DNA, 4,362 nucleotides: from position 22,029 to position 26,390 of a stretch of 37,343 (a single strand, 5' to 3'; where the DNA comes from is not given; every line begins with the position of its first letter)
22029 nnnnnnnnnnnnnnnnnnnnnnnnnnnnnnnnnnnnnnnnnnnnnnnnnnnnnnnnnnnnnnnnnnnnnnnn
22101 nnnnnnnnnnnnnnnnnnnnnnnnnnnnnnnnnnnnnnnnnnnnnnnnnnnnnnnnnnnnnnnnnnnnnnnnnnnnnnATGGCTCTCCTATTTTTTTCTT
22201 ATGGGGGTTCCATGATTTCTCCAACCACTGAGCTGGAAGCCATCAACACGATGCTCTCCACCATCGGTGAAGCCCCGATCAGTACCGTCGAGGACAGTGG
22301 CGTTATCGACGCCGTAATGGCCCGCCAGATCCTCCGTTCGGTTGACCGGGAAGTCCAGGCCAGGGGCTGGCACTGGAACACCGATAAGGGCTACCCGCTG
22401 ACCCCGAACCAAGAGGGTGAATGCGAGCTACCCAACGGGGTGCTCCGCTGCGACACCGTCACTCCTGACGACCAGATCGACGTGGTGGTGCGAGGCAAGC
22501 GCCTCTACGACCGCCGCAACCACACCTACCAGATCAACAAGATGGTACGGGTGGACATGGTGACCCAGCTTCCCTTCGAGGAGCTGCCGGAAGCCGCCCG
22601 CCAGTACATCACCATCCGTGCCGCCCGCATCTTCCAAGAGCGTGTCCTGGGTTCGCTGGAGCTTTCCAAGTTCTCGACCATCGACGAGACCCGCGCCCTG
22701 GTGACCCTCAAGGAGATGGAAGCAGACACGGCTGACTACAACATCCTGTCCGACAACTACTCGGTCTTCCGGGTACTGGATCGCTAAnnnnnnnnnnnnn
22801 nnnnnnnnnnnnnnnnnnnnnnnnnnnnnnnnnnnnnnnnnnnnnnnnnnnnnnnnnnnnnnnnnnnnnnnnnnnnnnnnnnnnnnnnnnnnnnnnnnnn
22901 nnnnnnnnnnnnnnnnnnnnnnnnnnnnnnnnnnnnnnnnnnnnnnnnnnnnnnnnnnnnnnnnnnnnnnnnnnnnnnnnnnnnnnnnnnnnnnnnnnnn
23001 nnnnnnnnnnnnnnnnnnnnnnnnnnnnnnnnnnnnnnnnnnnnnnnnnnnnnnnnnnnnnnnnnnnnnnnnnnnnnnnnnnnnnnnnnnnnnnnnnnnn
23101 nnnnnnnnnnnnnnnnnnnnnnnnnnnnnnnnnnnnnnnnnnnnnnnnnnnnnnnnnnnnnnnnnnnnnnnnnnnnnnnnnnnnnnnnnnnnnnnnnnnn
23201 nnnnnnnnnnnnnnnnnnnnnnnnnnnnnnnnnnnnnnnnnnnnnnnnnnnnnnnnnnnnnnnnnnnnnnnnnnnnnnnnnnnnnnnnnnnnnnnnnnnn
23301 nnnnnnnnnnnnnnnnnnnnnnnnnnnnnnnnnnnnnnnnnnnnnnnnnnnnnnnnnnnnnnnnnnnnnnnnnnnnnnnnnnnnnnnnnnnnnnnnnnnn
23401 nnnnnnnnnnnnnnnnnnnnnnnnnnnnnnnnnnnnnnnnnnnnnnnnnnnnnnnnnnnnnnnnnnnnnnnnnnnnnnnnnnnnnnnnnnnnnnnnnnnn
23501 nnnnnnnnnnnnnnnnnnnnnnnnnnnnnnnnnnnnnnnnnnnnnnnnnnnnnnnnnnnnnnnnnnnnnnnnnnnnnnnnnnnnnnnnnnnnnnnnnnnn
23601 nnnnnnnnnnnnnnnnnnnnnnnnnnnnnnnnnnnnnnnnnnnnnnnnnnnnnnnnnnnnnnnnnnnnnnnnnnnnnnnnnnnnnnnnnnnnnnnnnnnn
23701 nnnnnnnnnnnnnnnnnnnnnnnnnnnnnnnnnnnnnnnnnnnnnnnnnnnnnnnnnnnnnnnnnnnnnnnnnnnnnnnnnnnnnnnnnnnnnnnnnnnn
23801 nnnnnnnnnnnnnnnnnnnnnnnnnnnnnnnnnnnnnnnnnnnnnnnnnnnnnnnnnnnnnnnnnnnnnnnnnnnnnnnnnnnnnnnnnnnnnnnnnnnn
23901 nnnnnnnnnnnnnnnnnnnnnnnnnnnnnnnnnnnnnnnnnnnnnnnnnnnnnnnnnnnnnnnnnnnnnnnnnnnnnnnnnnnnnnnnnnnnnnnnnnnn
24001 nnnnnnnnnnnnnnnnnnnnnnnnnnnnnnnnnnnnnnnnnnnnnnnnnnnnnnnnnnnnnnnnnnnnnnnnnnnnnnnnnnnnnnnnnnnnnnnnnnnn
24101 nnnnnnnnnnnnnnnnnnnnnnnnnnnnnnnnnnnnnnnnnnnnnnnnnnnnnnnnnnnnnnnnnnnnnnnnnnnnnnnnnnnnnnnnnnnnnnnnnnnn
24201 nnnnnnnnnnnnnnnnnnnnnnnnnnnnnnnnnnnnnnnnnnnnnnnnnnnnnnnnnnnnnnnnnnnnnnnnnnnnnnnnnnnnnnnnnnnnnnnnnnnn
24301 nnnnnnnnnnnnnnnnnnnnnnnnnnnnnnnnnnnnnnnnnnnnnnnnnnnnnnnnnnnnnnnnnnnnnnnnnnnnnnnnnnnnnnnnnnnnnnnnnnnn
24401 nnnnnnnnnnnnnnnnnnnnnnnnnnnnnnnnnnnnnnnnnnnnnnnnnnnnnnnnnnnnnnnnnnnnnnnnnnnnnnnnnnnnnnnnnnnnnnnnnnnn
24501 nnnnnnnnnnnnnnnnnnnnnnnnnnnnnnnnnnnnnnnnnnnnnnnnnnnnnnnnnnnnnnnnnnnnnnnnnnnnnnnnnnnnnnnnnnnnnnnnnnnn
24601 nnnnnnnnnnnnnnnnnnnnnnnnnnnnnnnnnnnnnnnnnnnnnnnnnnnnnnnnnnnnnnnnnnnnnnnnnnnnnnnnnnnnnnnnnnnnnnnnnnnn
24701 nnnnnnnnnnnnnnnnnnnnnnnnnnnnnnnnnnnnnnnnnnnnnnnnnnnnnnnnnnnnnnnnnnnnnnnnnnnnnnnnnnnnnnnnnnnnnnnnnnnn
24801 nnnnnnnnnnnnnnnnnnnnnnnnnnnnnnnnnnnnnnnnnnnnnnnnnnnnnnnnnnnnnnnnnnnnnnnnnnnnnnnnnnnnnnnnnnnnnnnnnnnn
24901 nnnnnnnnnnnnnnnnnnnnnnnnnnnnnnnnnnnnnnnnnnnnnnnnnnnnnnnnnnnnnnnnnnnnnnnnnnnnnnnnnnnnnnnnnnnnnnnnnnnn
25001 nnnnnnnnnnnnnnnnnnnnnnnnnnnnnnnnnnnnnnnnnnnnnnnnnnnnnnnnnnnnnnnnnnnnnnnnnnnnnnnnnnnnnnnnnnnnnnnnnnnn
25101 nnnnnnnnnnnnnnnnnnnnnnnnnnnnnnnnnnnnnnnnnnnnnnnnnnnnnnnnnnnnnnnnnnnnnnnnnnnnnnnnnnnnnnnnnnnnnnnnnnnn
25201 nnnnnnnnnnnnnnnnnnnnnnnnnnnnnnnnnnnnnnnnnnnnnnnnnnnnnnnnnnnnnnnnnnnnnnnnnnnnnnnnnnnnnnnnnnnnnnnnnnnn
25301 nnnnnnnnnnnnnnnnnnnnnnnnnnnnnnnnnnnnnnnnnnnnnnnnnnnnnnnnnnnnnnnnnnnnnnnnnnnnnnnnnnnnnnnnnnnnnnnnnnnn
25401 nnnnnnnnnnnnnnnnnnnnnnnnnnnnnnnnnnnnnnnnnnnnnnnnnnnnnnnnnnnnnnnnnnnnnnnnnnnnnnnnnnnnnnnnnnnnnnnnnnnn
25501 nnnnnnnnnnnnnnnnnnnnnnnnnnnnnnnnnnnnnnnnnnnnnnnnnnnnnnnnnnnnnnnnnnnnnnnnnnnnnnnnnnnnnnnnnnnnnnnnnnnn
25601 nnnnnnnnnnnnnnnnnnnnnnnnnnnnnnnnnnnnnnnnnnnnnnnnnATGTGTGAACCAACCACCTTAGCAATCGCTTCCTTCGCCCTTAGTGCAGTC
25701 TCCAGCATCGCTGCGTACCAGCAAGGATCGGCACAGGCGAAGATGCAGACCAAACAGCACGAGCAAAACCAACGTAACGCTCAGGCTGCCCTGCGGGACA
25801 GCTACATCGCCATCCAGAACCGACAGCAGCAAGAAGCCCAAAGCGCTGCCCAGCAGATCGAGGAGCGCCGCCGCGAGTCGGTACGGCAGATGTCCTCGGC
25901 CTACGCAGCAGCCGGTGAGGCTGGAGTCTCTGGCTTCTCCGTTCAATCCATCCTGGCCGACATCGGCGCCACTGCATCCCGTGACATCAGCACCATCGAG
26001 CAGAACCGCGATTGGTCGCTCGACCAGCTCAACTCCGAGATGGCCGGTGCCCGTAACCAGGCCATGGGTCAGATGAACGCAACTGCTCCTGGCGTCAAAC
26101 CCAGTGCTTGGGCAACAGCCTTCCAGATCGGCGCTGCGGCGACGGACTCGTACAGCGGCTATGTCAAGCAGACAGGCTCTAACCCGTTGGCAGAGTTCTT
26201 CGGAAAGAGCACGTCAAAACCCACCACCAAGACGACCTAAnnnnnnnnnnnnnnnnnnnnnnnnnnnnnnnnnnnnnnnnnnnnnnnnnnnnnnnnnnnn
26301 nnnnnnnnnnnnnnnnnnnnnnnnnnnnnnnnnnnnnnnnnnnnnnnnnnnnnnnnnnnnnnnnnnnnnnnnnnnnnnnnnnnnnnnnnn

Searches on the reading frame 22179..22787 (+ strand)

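Call 86: search_protein_families(library=phrogs, proteins=[window:22179-22787:+], max_evalue=0.00001)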
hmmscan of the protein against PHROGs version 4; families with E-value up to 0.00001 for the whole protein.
window:22179-22787:+ (202 aa): 1 family
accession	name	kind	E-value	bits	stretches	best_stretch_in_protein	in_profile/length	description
phrog_446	-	tail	5e-59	200.5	1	12-195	6-190/213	tail protein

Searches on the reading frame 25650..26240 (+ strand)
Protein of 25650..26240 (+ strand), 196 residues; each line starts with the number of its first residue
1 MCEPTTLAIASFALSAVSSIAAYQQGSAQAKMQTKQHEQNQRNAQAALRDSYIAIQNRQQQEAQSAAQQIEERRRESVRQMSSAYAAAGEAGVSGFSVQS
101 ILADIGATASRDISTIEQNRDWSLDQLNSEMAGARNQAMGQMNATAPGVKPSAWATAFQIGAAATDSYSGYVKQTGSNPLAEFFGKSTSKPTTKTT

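Call 86: search_protein_families(library=phrogs, proteins=[window:25650-26240:+], max_evalue=0.00001)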
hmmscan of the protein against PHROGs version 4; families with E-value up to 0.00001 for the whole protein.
window:25650-26240:+ (196 aa): 2 families
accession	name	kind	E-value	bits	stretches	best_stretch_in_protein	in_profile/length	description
phrog_805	-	head and packaging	8.5e-31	108.5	1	1-177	1-178/189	internal virion protein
phrog_418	-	head and packaging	5.6e-07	30.8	0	1-170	1-155/166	internal virion protein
